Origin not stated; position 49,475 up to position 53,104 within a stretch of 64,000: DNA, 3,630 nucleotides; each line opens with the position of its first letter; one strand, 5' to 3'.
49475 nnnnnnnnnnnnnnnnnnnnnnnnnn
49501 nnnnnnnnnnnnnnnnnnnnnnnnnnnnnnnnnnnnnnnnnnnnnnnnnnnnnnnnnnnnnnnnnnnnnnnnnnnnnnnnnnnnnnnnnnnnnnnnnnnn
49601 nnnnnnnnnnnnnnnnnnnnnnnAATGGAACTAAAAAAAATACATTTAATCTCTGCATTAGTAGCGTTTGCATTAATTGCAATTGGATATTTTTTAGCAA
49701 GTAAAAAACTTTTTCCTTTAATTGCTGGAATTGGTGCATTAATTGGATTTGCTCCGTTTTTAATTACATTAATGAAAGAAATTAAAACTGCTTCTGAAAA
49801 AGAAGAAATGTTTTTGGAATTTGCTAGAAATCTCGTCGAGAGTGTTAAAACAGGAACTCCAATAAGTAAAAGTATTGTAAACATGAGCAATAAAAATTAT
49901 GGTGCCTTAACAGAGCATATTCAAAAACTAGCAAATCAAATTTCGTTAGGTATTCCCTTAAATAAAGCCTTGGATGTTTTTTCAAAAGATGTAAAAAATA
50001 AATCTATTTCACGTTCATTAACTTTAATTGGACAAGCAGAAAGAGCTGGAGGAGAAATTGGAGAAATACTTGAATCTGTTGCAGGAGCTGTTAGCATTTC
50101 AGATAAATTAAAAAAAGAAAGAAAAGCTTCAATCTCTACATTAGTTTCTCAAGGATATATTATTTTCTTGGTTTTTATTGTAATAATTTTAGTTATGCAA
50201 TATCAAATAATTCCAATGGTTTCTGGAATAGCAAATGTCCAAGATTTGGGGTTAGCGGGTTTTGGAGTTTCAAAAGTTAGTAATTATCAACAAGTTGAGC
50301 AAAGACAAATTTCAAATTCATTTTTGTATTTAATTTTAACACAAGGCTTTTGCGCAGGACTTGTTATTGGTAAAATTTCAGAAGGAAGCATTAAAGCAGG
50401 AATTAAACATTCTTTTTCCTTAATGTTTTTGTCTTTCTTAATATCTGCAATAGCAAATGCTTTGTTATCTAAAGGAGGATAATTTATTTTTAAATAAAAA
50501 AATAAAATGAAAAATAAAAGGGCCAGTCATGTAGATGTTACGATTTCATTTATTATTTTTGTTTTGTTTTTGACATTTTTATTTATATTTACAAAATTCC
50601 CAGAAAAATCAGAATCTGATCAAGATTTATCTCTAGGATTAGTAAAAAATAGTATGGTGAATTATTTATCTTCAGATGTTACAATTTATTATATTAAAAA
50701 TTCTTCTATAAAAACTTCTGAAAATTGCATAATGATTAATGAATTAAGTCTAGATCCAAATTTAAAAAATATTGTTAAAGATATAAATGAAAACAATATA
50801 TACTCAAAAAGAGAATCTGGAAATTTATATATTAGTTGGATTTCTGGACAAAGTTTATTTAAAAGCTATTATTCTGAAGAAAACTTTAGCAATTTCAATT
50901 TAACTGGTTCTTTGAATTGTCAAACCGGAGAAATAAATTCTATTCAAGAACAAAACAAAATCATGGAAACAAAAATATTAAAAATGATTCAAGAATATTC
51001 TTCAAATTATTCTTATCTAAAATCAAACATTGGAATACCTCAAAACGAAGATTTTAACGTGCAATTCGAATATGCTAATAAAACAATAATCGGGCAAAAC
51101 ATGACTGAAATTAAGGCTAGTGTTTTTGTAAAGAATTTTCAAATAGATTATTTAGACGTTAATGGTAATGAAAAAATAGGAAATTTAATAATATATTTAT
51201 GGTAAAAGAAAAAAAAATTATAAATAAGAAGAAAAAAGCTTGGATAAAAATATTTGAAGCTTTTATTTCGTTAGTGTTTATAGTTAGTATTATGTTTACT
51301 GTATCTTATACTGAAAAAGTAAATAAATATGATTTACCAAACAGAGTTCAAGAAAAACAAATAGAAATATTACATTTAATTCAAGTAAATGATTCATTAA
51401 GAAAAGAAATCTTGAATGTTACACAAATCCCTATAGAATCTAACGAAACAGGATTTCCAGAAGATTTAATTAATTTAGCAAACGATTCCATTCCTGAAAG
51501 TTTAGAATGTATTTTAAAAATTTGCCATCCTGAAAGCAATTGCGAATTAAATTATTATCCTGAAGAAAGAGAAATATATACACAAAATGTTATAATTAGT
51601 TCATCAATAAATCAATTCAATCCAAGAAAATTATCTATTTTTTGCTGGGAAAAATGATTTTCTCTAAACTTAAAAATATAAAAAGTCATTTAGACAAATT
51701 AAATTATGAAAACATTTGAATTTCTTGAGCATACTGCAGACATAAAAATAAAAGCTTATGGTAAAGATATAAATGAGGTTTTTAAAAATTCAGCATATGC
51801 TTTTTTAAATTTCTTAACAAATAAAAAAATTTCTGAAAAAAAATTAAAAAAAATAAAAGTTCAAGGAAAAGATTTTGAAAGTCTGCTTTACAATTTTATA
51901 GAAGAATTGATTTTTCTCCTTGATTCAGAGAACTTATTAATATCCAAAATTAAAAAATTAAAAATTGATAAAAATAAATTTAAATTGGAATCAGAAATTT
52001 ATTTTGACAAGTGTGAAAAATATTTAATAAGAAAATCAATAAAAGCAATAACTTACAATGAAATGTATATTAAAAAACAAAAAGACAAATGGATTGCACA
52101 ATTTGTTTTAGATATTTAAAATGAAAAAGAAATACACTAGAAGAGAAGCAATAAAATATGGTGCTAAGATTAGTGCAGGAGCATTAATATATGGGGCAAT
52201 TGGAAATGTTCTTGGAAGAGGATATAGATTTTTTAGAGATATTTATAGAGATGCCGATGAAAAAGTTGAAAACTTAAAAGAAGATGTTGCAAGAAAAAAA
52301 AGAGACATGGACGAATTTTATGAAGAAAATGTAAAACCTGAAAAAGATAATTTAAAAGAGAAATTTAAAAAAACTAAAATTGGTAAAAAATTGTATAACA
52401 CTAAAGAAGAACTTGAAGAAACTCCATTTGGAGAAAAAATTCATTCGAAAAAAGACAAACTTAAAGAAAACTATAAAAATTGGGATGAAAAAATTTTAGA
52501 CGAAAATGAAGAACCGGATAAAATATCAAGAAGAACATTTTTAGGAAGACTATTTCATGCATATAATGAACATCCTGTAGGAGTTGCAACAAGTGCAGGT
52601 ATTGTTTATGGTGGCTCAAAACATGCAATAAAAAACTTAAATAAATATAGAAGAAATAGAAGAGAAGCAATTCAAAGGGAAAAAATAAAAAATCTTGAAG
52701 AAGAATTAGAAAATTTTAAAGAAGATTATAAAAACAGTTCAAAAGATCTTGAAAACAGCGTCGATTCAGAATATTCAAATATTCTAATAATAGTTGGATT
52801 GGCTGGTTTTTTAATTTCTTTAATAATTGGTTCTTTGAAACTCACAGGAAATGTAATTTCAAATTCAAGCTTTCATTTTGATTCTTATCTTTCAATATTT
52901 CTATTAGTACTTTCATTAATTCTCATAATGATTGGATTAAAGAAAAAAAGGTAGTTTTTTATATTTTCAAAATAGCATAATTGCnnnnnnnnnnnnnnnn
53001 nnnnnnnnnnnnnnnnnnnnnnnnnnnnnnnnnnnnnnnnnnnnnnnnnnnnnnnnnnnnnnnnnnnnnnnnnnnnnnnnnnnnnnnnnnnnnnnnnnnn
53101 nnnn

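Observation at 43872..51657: Archaeal type IV pilus locus with four pilin-like genes, one FlaI/PilB-type ATPase and a membrane platform split into two genes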

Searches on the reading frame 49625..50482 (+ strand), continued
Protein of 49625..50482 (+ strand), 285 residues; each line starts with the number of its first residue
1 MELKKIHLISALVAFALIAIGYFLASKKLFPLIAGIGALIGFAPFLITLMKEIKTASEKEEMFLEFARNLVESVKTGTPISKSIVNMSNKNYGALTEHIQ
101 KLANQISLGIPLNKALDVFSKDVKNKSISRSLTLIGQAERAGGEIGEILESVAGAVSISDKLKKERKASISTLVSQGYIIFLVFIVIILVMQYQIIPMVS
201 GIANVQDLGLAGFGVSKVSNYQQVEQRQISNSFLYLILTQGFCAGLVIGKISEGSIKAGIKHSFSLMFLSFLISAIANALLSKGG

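Call 37: search_protein_families(library=pfam, proteins=[P0305, P0321, P0332, P0345, P0361, P0386, P0263, P0298, P0304, P0272], max_evalue=0.001)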
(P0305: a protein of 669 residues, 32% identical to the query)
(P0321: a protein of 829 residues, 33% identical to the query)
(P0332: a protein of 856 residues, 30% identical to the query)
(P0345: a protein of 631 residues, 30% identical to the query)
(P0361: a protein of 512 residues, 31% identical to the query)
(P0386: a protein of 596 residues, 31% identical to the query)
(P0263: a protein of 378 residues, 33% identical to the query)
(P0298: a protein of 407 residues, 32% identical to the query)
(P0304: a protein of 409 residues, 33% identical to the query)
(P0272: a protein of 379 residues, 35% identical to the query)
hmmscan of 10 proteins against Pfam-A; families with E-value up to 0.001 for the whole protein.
P0305 (669 aa): 1 family
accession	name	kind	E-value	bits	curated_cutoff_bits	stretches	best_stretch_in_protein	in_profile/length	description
PF00482.28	T2SSF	-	2.7e-19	69.8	25.2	1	468-593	1-123/125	Type II secretion system (T2SS), protein F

P0321 (829 aa): 1 family
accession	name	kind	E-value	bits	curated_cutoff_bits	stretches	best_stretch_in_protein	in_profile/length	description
PF00482.28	T2SSF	-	2.9e-23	82.6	25.2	1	620-745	1-123/125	Type II secretion system (T2SS), protein F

P0332 (856 aa): 1 family
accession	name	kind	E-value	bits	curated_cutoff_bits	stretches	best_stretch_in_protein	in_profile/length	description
PF00482.28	T2SSF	-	1.3e-21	77.3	25.2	1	644-769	1-123/125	Type II secretion system (T2SS), protein F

P0345 (631 aa): 1 family
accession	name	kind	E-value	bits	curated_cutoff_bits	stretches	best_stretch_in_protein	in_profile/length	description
PF00482.28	T2SSF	-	3.9e-19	69.3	25.2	1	417-542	1-123/125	Type II secretion system (T2SS), protein F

P0361 (512 aa): 1 family
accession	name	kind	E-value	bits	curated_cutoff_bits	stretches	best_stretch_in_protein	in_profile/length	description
PF00482.28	T2SSF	-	6.5e-23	81.5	25.2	1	303-428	1-123/125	Type II secretion system (T2SS), protein F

P0386 (596 aa): 1 family
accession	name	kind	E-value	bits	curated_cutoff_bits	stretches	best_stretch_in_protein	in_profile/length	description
PF00482.28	T2SSF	-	8e-18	65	25.2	1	386-511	1-123/125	Type II secretion system (T2SS), protein F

P0263 (378 aa): 1 family
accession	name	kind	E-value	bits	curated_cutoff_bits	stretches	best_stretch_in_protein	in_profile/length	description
PF00482.28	T2SSF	-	3.4e-16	59.8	25.2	1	170-294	1-122/125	Type II secretion system (T2SS), protein F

P0298 (407 aa): 2 families
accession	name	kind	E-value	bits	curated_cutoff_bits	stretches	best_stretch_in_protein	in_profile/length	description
PF00482.28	T2SSF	-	1.7e-18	67.3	25.2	1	190-315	1-123/125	Type II secretion system (T2SS), protein F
PF08928.15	PoNi_N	-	3.5e-06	27.6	22.4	0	240-310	39-100/117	PoNe immunity protein (PoNi), N-terminal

P0304 (409 aa): 1 family
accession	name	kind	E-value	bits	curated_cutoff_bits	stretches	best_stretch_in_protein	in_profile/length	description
PF00482.28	T2SSF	-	2.1e-15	57.2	25.2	1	92-217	1-123/125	Type II secretion system (T2SS), protein F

P0272 (379 aa): 2 families
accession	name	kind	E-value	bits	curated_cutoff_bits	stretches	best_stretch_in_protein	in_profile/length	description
PF00482.28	T2SSF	-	4.7e-20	72.2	25.2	1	73-198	1-122/125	Type II secretion system (T2SS), protein F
PF13620.12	CarboxypepD_reg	-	4.2e-07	30.7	32.3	1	305-372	1-65/82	Carboxypeptidase regulatory-like domain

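Call 44: find_related_loci(query=A2, collection=genome_contigs, flank=10000)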
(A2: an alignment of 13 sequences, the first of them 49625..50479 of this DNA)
Query A2 (285 aa) in genome_contigs; peptide patterns used: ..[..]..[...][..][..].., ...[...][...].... (x = any residue, [..] = any of these).
544 stretches matched a pattern; 511 encode a relative of the query (tblastn E <= 1e-3); the best 80 are kept; 80 distinct loci.
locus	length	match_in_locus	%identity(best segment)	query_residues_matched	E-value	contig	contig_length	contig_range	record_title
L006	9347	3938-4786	76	1-284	8e-127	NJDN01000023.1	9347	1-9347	MAG: Candidatus Pacearchaeota archaeon ex4484_71 ex4484_71_scaffold_13044_length_9347__count_899, whole genome shotgun s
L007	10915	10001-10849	73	1-281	2e-121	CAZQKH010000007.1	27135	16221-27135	MAG TPA_asm: Candidatus Woesearchaeota archaeon isolate SRP191223_co2_5 genome assembly, contig: NODE_693_length_27135_c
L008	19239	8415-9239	66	1-278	1e-114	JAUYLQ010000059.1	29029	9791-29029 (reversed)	MAG: archaeon isolate C24_metabat.bin.40_sub C24_k141_273874, whole genome shotgun sequence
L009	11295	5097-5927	65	1-281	6e-114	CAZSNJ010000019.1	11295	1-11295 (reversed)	MAG TPA_asm: Candidatus Woesearchaeota archaeon isolate SRP260945_co4_228 genome assembly, contig: NODE_1912_length_1129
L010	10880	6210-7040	63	1-281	5e-113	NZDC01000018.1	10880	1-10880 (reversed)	MAG: Candidatus Pacearchaeota archaeon isolate ARS1126 MHASMcontig_162638, whole genome shotgun sequence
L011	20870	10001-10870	68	1-281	7e-113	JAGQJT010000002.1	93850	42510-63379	MAG: Nanoarchaeota archaeon isolate HKST-UBA01 NODE_2_length_93850_cov_5.769880, whole genome shotgun sequence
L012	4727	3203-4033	64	1-281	1e-112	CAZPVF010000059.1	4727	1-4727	MAG TPA_asm: Candidatus Woesearchaeota archaeon isolate binchicken_co19_623 genome assembly, contig: NODE_32357_length_4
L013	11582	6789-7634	66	1-282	1e-111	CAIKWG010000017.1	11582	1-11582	uncultured archaeon isolate MJ-time_bin-4269 genome assembly, contig: bin-4269:17/56, whole genome shotgun sequence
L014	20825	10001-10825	64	1-277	3e-111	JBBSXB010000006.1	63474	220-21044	MAG: Nanoarchaeota archaeon isolate H41-bin091_1 H41_bin091_1_000000000006, whole genome shotgun sequence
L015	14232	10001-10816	62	1-277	1e-110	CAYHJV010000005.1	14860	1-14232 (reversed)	MAG TPA_asm: Candidatus Woesearchaeota archaeon isolate ERP119705_co13_522 genome assembly, contig: NODE_5048_length_148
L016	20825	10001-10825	64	1-277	2e-110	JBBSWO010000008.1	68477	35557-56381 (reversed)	MAG: Nanoarchaeota archaeon isolate H41-bin116_1 H41_bin116_1_000000000008, whole genome shotgun sequence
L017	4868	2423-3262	65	1-281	2e-110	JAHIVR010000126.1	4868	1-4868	MAG: Nanoarchaeota archaeon isolate MM_PC_MetaG.mb.88 MM_PC_MetaG.mb.88_k141_1271141, whole genome shotgun sequence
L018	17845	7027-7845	59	1-278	1e-109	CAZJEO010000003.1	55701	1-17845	MAG TPA_asm: Candidatus Woesearchaeota archaeon isolate binchicken_co136_1 genome assembly, contig: NODE_253_length_5570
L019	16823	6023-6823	63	1-275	1e-109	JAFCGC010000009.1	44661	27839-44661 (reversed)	Candidatus Pacearchaeota archaeon isolate Meg22_46_Bin_244 Meg22_46_Bin_244_scaffold_1724, whole genome shotgun sequence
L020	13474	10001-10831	65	1-281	2e-109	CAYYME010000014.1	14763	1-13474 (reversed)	MAG TPA_asm: Candidatus Woesearchaeota archaeon isolate binchicken_co228_478 genome assembly, contig: NODE_5829_length_1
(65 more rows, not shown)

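Call 73: search_dna_similar(query=window:49625-50479:+, collection=plasmids, mode=protein, max_evalue=0.001, max_rows=25)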
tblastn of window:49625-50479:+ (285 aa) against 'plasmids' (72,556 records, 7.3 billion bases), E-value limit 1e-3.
No match.

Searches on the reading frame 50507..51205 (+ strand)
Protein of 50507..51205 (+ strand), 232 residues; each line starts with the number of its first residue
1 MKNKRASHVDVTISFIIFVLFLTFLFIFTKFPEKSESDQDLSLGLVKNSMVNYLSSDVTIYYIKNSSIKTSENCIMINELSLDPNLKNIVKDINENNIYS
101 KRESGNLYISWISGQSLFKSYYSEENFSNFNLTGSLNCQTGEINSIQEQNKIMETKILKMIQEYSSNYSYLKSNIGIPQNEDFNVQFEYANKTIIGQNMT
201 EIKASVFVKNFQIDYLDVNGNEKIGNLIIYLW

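Call 3: search_protein_families(library=pfam, proteins=[window:50507-51205:+], max_evalue=1)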
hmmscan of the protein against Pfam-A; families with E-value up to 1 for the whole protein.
window:50507-51205:+ (232 aa): 1 family
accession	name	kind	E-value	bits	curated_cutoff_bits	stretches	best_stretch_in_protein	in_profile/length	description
PF25443.1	ANG-1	-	0.0086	16.7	28.5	1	126-172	6-52/105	ANG-1-like domain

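Call 4: search_protein_families(library=ncbifam, proteins=[window:50507-51205:+], max_evalue=1)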
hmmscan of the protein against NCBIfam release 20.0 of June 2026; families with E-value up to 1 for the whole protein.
window:50507-51205:+ (232 aa): 0 families

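Call 86: search_solved_structures(query=A6, max_evalue=1)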
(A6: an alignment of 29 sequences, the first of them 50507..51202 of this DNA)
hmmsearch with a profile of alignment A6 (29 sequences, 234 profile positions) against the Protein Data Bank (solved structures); distinct sequences matched with E-value up to 1: 1.
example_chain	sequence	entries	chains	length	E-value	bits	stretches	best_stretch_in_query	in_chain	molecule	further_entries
2rdd_B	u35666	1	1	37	0.45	13.5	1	18-47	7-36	UPF0092 membrane protein yajC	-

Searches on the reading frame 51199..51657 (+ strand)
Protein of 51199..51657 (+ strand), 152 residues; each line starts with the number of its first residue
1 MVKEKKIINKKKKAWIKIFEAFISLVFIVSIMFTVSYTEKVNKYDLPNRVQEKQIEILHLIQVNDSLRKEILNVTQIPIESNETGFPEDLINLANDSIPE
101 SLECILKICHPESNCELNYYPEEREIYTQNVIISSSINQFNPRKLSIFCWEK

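Call 3: search_protein_families(library=pfam, proteins=[window:51199-51657:+], max_evalue=1)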
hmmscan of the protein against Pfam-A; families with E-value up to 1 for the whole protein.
window:51199-51657:+ (152 aa): 1 family
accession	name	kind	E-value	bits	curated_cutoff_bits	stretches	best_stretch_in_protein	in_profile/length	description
PF24136.1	DUF7403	-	0.037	14.6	27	1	103-141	26-63/106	Domain of unknown function (DUF7403)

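Call 4: search_protein_families(library=ncbifam, proteins=[window:51199-51657:+], max_evalue=1)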
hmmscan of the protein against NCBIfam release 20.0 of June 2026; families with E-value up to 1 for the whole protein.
window:51199-51657:+ (152 aa): 0 families

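Call 87: search_solved_structures(query=A7, max_evalue=1)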
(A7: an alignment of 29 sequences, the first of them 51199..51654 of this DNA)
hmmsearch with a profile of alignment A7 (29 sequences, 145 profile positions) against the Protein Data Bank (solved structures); distinct sequences matched with E-value up to 1: 1.
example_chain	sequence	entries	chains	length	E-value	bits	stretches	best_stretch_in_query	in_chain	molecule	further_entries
2a22_A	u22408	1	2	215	0.53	13.6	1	65-123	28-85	vacuolar protein sorting 29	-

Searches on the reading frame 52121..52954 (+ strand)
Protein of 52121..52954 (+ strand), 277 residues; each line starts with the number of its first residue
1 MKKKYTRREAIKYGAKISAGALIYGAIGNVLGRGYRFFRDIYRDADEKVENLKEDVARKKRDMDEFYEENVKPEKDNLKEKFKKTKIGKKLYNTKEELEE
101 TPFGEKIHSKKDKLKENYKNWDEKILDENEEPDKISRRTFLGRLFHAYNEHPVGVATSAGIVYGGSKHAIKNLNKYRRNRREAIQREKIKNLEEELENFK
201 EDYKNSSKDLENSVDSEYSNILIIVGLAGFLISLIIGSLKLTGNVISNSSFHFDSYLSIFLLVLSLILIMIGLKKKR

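Call 24: search_protein_families(library=pfam, proteins=[window:52121-52954:+], max_evalue=0.1)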
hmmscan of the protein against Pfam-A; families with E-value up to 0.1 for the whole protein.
window:52121-52954:+ (277 aa): 5 families
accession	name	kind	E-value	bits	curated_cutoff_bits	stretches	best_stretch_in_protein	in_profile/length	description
PF20990.2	DUF2207_C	-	0.0019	18.4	33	1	118-271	58-184/247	Predicted membrane protein (DUF2207) C-terminal domain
PF15383.11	TMEM237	-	0.005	16.6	28.1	1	176-259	43-131/247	Transmembrane protein 237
PF04987.19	PigN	-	0.014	14.6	25.4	1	192-271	321-405/456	Phosphatidylinositolglycan class N (PIG-N)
PF13858.11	DUF4199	-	0.02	15.8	32.3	0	189-237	108-160/165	Protein of unknown function (DUF4199)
PF19538.4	DUF6062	-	0.049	13.5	27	1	173-216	184-228/243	Family of unknown function (DUF6062)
